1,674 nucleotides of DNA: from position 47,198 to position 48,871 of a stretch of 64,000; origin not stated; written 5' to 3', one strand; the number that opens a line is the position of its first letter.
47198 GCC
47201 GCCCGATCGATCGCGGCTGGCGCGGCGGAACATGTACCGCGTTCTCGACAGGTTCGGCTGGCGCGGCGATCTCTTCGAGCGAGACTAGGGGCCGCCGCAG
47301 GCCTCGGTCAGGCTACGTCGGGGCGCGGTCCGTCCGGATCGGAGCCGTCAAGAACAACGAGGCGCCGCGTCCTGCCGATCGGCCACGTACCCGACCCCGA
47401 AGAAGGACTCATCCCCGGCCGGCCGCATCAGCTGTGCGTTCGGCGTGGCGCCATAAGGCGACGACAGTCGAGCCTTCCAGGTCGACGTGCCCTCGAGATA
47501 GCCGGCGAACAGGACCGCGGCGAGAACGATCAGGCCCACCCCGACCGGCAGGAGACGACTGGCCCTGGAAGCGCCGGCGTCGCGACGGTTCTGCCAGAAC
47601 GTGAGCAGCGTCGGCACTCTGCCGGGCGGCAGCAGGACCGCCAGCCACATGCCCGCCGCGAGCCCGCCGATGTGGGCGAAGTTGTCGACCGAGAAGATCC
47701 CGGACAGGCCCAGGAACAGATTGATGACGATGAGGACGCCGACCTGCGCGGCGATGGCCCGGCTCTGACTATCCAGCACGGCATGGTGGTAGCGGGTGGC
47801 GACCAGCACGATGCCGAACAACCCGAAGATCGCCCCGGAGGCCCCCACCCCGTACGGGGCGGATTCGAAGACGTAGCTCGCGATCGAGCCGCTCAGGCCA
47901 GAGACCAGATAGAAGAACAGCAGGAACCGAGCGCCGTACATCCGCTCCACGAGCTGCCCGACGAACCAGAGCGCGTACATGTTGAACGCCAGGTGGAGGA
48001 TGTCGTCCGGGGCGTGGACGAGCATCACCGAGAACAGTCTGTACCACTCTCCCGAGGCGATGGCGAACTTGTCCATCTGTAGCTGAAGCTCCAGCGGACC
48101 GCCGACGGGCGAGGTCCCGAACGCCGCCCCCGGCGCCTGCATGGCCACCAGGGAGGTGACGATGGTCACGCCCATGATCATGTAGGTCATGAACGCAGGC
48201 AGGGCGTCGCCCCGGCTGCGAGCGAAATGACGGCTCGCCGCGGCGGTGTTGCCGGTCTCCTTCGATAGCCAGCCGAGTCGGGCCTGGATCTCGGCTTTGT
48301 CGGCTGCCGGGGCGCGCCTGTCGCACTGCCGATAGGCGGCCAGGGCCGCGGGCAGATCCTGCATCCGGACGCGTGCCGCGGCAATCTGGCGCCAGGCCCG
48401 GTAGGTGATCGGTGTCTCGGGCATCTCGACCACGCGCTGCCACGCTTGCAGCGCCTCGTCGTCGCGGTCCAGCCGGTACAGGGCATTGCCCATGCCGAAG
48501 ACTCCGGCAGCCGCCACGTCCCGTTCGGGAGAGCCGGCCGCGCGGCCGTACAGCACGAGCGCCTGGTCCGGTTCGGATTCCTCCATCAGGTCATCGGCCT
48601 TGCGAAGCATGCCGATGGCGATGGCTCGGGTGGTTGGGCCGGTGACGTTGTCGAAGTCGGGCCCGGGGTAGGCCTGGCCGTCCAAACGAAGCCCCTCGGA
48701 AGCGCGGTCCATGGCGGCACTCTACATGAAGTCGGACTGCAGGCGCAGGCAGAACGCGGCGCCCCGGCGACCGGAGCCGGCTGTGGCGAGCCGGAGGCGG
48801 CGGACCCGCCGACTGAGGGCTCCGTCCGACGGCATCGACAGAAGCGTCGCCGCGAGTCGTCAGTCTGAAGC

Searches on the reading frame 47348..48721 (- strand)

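Call 42: search_protein_families(library=pfam, proteins=[window:47348-48721:-], max_evalue=0.00001)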
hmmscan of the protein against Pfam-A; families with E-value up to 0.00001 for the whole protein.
window:47348-48721:- (457 aa): 1 family
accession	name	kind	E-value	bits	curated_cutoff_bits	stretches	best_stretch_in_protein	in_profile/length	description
PF01694.28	Rhomboid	-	2.1e-33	115.9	22.6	1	224-364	2-140/143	Rhomboid domain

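Call 75: search_protein_families(library=ncbifam, proteins=[window:47348-48721:-], max_evalue=0.00001)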
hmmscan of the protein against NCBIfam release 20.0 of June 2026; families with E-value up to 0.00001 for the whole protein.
window:47348-48721:- (457 aa): 3 families
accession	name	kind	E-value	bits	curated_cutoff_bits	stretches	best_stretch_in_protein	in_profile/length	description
TIGR04239.1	rhombo_GlpG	equivalog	2e-14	54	250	1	214-363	123-267/271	rhomboid family intramembrane serine protease GlpG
TIGR03902.1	rhom_GG_sort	equivalog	1.4e-11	44.6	84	1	214-358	4-150/154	rhombosortase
NF008155.0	PRK10907.1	equivalog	2.3e-10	40.3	335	1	222-362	131-266/276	rhomboid family intramembrane serine protease GlpG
